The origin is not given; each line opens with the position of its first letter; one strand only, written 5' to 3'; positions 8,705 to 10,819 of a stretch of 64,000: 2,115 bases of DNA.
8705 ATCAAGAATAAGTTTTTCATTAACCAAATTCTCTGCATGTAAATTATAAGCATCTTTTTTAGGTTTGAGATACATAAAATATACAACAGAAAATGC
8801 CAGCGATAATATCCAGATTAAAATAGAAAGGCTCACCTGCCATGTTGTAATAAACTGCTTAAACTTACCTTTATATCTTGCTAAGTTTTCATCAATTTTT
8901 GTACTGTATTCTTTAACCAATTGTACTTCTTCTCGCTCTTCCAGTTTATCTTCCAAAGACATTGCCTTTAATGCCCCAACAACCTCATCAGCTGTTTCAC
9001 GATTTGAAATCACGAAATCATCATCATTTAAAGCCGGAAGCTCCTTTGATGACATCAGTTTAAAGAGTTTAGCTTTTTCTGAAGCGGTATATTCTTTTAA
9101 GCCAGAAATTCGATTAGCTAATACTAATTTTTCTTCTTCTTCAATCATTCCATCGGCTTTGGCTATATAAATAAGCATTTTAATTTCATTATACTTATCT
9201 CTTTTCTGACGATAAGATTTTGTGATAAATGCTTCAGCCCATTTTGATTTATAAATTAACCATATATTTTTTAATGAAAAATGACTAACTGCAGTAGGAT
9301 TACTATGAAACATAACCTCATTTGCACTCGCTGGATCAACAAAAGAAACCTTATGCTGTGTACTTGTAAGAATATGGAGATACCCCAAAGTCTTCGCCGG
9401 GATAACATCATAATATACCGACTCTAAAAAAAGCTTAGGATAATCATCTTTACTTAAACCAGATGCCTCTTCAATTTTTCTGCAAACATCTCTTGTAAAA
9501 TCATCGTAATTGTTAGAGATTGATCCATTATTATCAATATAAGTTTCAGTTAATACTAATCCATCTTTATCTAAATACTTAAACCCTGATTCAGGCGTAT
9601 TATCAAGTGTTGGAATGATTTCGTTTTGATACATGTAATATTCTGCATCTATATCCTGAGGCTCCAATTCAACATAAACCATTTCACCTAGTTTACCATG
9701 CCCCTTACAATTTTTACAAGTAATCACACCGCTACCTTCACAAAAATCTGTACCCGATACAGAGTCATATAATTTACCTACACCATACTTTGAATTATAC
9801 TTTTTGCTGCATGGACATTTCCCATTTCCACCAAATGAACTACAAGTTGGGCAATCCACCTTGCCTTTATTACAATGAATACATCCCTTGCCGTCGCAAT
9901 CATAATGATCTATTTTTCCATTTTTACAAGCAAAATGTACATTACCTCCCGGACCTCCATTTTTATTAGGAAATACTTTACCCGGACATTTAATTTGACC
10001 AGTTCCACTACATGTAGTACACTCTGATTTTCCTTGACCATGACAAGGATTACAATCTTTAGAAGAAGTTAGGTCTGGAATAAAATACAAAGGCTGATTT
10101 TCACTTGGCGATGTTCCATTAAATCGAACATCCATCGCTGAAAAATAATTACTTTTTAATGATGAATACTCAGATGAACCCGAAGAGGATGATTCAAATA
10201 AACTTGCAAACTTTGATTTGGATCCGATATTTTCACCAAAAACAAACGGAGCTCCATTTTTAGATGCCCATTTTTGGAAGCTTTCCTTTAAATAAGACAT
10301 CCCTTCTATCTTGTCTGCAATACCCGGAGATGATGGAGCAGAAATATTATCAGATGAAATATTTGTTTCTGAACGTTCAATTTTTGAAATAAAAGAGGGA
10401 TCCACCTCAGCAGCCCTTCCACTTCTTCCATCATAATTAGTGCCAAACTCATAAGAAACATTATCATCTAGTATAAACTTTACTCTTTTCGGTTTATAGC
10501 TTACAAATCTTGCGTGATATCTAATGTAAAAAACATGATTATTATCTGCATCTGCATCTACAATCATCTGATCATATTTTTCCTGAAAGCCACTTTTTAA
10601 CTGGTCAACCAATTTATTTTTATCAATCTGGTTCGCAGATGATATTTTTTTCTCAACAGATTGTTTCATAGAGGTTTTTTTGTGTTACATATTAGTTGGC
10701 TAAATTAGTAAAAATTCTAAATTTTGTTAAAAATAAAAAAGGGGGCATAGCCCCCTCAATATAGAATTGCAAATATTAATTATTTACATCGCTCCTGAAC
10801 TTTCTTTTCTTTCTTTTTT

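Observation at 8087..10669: Monocistronic 860-aa membrane protein with an unusual domain combination: DnaJ-type zinc finger, TerB, TM helix and SH3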

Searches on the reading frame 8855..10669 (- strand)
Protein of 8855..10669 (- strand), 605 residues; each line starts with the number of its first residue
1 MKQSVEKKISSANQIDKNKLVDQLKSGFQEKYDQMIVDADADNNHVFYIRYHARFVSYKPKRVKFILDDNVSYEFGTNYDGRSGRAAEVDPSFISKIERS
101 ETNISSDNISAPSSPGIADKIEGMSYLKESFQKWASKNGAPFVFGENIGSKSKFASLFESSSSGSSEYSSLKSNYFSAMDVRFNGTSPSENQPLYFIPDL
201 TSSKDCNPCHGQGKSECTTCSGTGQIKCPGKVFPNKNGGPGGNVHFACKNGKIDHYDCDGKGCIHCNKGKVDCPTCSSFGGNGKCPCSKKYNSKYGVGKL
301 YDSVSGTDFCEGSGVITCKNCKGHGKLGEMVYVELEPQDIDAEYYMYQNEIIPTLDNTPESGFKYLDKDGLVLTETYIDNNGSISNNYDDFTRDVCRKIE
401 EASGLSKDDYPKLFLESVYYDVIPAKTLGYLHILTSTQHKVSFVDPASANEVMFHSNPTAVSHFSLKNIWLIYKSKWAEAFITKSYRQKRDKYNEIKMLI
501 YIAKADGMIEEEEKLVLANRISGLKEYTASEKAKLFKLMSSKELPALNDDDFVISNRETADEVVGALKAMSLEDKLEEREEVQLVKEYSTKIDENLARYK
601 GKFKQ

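Call 36: find_homologous_proteins(query=A2, max_evalue=0.00001)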
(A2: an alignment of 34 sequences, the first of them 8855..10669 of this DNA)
Query A2 (34 sequences) (605 aa, profile of the alignment): 10 proteins with E <= 0.00001 among 8000 candidates.
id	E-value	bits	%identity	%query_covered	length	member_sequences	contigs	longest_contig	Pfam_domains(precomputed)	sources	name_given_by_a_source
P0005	5.2e-200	685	57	100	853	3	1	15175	PF08239.18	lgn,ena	-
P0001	2.4e-188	646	100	100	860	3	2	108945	PF08239.18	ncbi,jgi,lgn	jgi:hypothetical protein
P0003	1.4e-184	634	60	100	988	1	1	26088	PF03544.20,PF08239.18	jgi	jgi:TonB family protein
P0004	6.1e-183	628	60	100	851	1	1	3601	PF08239.18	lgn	-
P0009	3.8e-182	625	41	100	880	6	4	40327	PF08239.18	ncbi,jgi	jgi:hypothetical protein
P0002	2.2e-176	606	63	100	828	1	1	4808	-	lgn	-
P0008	3.5e-167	576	41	100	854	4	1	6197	-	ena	-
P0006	1.8e-157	544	56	100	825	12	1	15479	-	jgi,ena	jgi:hypothetical protein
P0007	7.4e-153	529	55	100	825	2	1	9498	-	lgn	-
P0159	1.5e-16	78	31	24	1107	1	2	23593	PF09603.16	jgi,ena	jgi:uncharacterized protein (TIGR02145 family)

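Call 49: predict_structure(alignment_id=A2)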
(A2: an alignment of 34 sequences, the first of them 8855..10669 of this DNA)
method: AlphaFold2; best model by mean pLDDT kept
length: 605 residues; sequences in the alignment: 34
mean_pLDDT: 83.8   pTM: 0.74
mean pLDDT of the five models: 83.8, 82.5, 80.6, 80.5, 78.3
residues with pLDDT >= 90: 337; 70-90: 150; 50-70: 79; < 50: 39
segments of 3 or more residues with pLDDT < 50: 149-161, 238-242, 267-273, 296-304
pLDDT, mean of each block of 10 residues (from residue 1): 93 92 91 90 95 95 94 93 90 92 92 83 89 79 52 44 74 92 92 95 95 87 68 54 58 66 51 50 62 51 56 85 95 95 94 91 87 93 93 96 93 95 95 93 86 91 84 85 89 95 89 91 87 93 91 94 93 73 92 89 52
secondary structure, 60 per line:
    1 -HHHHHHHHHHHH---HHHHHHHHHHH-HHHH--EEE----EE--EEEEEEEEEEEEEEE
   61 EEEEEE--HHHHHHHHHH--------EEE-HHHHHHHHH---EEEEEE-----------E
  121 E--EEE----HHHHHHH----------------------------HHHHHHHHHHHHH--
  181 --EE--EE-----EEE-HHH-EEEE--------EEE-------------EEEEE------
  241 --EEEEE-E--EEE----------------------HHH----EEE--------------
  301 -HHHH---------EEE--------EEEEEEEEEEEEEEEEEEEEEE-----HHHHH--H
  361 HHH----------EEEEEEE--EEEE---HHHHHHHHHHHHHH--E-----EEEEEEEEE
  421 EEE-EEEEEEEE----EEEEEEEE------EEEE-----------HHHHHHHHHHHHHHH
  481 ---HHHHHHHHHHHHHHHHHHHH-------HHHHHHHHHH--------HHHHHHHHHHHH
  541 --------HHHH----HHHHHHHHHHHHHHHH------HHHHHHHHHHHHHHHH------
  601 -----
elements in order: H2-13 H17-27 H29-32 E35-37 E46-66 H69-78 E87-89 H91-99 E103-108 E124-126 H131-137 H166-178 E194-196 E202-205 E214-216 E230-234 E243-247 E252-254 E284-286 H302-305 E315-317 E326-347 H353-357 H360-363 E374-380 E383-386 H390-403 E412-423 E425-432 E437-444 E451-454 H466-480 H484-503 H511-520 H529-540 H549-552 H557-572 H579-594

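Call 76: fold_search(model_id=the predicted structure, library=pdb)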
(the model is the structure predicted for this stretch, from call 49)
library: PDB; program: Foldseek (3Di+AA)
matches with E <= 10: 93; with E <= 0.001: 0
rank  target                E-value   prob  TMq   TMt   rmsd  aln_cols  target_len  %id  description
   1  5gou_P                5.6e-01  0.15  0.08  0.25  14.8       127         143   12  Structure of a 16-mer protein nanocage fabricated from its 24-mer analogue by subunit interface redesign (released 2017-02-22)
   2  6jef                  6.9e-01  0.06  0.06  0.16  16.4       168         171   15  Crystal structure of apo-R168C/L169C-Fr (released 2019-12-11)
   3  3fi6                  7.8e-01  0.06  0.07  0.16  14.7       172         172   12  apo-H49AFr with high content of Pd ions (released 2009-04-07)
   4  6zlq_A                8.2e-01  0.06  0.07  0.16  15.6       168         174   12  Folding of an iron binding peptide in response to sedimentation is resolved using ferritin as a nano-reactor (released 2021-07-14)
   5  7x9x_B                1.1e+00  0.06  0.07  0.18  16.4       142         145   13  Thermotoga Maritima ferritin variant-Tm-E(G40E) with Zn (released 2023-02-15)
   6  2yjk_I                1.3e+00  0.08  0.08  0.24  16.0       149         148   12  Structure of Dps from MICROBACTERIUM ARBORESCENS in the high iron form (released 2011-06-01)
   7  3noz                  1.3e+00  0.04  0.07  0.16  13.9       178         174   10  Crystal Structure of Pd(allyl)/apo-E45C/R52H-rHLFr (released 2010-12-22)
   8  7viu                  1.3e+00  0.04  0.07  0.16  15.2       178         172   12  Crystal structure of Au(200EQ)-apo-R168C/L169C-rHLFr (released 2022-06-08)
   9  5u1a_F                1.3e+00  0.08  0.08  0.22  18.2       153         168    9  Ferritin with Gc MtrE loop 1 inserted at His34 (released 2017-10-11)
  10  9kf8                  1.4e+00  0.06  0.07  0.17  15.7       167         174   11  Crystal structure of ferritin mutant (E53H/E57H/E60H/R64H) (released 2025-09-24)
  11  2v2m                  1.5e+00  0.04  0.06  0.16  18.9       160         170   10  Mutant (E53,56,57,60Q) recombinant horse spleen apoferritin cocrystallized with haemin in basic conditions (released 2008-06-24)
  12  9kle                  1.5e+00  0.03  0.07  0.15  16.0       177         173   14  Crystal structure of Horse spleen L-ferritin mutant (R52F/E56F/R59F/E63F) with Nile Red (released 2025-03-05)
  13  5ypp_E                1.6e+00  0.12  0.06  0.29   9.6        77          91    8  Crystal structure of IlvN.Val-1a (released 2018-09-19)
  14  6z3d_B                1.8e+00  0.04  0.07  0.16  14.7       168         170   10  L-FerritinMSA (released 2021-03-31)
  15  6ipo_A                1.9e+00  0.08  0.08  0.23  15.9       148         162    9  Ferritin mutant C90A/C102A/C130A/D144C (released 2019-03-13)
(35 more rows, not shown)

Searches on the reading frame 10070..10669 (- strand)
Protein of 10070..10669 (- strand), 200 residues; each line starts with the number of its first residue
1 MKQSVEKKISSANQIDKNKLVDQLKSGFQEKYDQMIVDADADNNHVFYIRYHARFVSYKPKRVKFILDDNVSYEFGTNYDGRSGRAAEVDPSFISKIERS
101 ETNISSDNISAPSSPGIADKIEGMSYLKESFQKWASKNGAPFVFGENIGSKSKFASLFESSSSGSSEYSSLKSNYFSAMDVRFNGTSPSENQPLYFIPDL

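Call 79: search_protein_families(library=pfam, alignment_id=A4, max_evalue=1)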
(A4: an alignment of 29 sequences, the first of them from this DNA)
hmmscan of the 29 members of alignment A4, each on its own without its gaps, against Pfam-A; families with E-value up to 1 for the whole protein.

A. member 1, seq(200 aa): 2 families
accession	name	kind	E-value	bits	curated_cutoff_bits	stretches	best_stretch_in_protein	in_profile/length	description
PF01596.23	Methyltransf_3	-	0.015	15.1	22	1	2-71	91-155/204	O-methyltransferase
PF01381.28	HTH_3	-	0.11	13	23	1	86-110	18-42/55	Helix-turn-helix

B. families by the number of members that match (of 29 scanned): 17 families
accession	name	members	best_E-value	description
PF14956.11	DUF4505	1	0.0057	Domain of unknown function (DUF4505)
PF17311.7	DUF5358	1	0.0095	Family of unknown function (DUF5358)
PF01596.23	Methyltransf_3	1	0.015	O-methyltransferase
PF21490.2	PB2_cap-binding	1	0.026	Polymerase basic protein 2, cap-binding domain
PF23830.1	DUF7200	1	0.038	Domain of unknown function (DUF7200)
PF16418.11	CNOT1_HEAT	1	0.064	CCR4-NOT transcription complex subunit 1 HEAT repeat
PF10543.14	ORF6N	1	0.068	ORF6N domain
PF09183.16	DUF1947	1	0.097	Domain of unknown function (DUF1947)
PF03305.18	Lipoprotein_X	1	0.1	Mycoplasma MG185/MG260 protein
PF01381.28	HTH_3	1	0.11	Helix-turn-helix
PF04456.17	DUF503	1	0.12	Protein of unknown function (DUF503)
PF09568.16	RE_MjaI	1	0.14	MjaI restriction endonuclease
PF23360.2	BBS7_GAE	1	0.14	BBS7 GAE domain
PF13222.11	DUF4030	1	0.15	Protein of unknown function (DUF4030)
PF18150.6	DUF5600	1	0.16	Domain of unknown function (DUF5600)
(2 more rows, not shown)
